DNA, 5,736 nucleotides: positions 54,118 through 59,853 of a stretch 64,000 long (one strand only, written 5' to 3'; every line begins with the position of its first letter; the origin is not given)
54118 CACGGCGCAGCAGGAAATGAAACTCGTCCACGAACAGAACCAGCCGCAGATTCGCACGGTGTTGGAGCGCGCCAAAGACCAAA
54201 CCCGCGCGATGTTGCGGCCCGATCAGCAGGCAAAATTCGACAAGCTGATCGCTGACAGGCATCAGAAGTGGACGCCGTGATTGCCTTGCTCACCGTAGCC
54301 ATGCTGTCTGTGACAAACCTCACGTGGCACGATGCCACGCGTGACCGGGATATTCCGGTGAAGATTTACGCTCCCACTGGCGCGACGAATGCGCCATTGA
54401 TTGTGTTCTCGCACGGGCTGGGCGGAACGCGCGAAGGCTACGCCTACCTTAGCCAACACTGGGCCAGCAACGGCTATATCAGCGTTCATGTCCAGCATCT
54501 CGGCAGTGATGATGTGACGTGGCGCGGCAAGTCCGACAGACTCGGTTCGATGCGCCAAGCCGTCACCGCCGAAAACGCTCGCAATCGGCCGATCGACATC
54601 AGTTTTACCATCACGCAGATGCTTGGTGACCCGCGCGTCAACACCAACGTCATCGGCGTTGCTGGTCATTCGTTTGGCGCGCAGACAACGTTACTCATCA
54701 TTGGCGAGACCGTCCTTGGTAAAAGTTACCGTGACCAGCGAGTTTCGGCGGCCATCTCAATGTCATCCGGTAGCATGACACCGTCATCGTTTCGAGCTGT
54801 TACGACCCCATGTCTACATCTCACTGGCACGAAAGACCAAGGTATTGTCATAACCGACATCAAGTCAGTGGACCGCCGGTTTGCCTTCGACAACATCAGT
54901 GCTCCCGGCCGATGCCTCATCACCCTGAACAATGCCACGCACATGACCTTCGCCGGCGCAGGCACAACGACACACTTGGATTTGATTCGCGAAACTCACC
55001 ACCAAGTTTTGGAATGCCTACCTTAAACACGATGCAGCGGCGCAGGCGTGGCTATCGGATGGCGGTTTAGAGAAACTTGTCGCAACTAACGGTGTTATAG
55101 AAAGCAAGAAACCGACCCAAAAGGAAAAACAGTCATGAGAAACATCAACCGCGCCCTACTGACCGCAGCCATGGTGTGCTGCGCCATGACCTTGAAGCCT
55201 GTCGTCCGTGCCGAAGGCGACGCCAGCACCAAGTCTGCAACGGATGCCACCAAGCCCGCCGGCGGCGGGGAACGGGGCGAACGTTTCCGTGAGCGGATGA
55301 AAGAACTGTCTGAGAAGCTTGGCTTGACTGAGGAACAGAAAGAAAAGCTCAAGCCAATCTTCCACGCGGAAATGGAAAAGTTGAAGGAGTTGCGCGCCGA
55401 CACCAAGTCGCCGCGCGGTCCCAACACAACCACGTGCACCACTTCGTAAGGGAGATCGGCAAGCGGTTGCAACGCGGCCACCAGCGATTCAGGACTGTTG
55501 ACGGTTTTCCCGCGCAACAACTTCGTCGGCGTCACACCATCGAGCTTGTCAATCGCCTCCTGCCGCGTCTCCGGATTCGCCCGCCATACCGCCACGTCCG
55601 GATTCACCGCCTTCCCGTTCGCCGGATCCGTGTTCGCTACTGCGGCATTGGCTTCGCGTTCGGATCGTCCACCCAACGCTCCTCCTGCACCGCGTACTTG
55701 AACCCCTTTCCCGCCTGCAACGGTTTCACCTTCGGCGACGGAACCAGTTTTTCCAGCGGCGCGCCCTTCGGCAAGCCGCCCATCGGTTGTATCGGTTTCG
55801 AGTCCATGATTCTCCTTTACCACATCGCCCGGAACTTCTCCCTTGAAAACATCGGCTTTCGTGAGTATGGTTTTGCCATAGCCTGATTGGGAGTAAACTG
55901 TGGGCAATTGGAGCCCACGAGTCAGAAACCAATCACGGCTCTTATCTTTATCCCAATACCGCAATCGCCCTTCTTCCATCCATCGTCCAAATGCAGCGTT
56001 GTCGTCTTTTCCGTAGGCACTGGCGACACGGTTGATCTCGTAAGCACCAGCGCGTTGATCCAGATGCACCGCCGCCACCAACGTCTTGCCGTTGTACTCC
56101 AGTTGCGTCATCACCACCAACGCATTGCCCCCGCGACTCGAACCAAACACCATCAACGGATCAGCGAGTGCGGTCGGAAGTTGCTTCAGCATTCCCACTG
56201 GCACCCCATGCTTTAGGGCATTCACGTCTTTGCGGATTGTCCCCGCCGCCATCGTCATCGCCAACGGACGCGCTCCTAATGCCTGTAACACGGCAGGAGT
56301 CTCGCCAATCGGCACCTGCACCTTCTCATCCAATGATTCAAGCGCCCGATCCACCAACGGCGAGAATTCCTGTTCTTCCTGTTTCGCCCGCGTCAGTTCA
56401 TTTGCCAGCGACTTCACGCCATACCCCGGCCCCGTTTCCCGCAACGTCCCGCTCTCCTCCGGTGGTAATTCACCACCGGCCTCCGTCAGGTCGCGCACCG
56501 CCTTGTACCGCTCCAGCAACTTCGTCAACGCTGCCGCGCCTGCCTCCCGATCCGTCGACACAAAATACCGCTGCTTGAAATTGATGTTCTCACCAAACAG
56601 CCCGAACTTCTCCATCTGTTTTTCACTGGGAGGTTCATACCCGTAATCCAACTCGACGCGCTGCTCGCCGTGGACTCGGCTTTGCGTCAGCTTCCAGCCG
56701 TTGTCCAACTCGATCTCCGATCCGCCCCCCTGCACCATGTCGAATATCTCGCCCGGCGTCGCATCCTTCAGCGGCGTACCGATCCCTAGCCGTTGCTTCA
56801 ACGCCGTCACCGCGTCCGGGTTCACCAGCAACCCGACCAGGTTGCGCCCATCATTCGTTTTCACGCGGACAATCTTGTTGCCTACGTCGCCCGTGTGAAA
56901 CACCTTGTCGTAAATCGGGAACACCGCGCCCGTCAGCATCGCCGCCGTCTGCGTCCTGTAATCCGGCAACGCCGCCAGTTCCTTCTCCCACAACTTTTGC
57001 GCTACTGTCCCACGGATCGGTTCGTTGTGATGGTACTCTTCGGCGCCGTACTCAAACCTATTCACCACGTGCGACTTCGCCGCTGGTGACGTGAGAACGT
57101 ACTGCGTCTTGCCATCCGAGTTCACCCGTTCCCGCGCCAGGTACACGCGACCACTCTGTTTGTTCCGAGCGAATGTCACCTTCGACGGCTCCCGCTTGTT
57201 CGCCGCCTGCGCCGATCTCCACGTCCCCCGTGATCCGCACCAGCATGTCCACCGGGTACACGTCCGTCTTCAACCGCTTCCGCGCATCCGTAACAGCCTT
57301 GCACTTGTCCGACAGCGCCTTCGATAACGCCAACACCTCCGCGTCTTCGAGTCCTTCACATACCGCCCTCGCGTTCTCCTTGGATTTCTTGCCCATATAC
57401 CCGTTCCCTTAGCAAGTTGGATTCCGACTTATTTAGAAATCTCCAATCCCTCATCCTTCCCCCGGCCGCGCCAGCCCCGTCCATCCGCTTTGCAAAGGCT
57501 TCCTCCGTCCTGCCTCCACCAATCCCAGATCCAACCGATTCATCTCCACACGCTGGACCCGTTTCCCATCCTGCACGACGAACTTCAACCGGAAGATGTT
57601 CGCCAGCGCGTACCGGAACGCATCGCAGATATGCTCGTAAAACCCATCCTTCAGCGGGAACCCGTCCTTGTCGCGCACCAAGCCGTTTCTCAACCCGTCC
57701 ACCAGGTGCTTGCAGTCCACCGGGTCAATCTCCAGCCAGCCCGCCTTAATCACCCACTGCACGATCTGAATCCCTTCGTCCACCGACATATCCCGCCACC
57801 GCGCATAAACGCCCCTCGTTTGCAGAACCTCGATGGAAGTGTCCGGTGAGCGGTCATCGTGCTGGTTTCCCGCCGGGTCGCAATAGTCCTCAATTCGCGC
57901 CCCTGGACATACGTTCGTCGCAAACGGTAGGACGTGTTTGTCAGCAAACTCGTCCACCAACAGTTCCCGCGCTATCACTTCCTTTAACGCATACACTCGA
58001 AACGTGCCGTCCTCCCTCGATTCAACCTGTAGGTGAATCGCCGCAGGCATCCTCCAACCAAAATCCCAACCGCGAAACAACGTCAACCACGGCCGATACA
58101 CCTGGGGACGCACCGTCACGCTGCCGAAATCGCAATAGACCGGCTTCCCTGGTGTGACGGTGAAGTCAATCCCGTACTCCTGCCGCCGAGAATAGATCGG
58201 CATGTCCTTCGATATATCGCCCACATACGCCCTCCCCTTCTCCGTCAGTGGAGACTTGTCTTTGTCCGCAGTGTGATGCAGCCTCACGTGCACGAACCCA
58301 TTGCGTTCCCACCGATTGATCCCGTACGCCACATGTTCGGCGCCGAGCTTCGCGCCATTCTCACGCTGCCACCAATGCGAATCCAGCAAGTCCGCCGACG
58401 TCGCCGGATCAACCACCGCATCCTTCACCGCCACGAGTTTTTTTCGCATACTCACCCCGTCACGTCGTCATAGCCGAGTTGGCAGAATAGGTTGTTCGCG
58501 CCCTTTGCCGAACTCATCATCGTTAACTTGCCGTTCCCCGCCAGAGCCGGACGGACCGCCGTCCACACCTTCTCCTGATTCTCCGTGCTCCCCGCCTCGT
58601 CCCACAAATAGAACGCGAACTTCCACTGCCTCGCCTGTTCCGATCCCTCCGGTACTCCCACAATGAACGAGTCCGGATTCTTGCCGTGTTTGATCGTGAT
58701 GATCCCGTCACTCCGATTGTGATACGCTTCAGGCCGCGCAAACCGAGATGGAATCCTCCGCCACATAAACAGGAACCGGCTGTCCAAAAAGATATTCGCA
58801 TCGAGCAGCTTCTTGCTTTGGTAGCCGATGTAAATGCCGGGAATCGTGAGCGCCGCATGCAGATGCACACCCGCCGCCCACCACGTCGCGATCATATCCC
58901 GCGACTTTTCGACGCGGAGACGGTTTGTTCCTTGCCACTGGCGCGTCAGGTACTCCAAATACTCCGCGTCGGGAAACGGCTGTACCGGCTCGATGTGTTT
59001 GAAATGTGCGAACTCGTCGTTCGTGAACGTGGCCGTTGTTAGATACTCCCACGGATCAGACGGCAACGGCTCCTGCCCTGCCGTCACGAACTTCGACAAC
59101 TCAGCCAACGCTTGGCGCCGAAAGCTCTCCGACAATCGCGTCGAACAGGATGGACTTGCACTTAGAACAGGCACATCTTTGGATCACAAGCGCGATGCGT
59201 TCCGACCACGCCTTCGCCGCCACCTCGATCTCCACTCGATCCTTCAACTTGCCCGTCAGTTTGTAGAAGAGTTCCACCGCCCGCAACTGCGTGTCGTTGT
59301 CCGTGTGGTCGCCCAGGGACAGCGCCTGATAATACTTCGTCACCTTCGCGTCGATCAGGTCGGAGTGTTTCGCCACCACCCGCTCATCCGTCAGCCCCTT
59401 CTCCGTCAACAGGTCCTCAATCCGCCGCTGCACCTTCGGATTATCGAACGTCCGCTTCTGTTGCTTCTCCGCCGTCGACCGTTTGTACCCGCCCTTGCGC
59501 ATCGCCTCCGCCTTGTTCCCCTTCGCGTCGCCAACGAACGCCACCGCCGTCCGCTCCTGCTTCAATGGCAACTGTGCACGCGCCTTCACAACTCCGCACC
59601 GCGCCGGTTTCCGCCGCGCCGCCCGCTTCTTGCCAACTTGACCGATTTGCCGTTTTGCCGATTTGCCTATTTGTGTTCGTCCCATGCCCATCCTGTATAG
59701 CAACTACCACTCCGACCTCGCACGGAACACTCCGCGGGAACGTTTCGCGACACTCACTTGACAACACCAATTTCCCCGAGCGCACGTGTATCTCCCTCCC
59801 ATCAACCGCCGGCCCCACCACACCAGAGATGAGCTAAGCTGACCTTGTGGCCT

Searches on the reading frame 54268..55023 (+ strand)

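Call 68: search_protein_families(library=pfam, max_evalue=0.001, proteins=[window:54268-55023:+])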
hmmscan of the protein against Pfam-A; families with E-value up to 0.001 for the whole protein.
window:54268-55023:+ (252 aa): 3 families
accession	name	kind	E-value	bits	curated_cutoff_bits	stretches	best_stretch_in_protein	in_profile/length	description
PF03403.19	PAF-AH_p_II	-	1.4e-12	47.4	20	1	40-77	98-135/372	Platelet-activating factor acetylhydrolase, isoform II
PF07224.18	Chlorophyllase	-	7.3e-06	25.4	26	1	21-141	21-130/301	Chlorophyllase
PF12740.14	PETase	-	2.7e-05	24.1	28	1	32-234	43-220/263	PET hydrolase-like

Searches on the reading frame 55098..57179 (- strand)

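Call 68: search_protein_families(library=pfam, max_evalue=0.001, proteins=[window:55098-57179:-])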
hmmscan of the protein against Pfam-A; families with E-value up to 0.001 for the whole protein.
window:55098-57179:- (694 aa): 1 family
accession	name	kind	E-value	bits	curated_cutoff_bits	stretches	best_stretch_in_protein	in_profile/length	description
PF18819.6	MuF_C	-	5.3e-25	88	27.6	1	323-415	9-102/103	Phage MuF-C-terminal domain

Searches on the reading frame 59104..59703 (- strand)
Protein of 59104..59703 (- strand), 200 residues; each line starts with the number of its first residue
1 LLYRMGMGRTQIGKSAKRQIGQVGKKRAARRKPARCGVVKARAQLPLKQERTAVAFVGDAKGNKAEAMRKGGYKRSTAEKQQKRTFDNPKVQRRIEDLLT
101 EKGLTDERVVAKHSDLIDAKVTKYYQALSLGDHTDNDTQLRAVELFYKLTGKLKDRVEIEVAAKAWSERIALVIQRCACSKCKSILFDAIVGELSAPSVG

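Call 9: search_protein_families(library=pfam, max_evalue=0.1, proteins=[window:59104-59703:-])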
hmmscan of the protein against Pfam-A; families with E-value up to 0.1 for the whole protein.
window:59104-59703:- (200 aa): 1 family
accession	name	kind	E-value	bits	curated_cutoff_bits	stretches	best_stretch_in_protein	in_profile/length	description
PF03592.21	Terminase_2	-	1.5e-06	29.3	26.1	1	48-143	4-92/141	Terminase small subunit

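Call 10: search_protein_families(library=ncbifam, max_evalue=0.1, proteins=[window:59104-59703:-])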
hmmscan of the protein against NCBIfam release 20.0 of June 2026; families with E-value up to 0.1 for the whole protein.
window:59104-59703:- (200 aa): 0 families
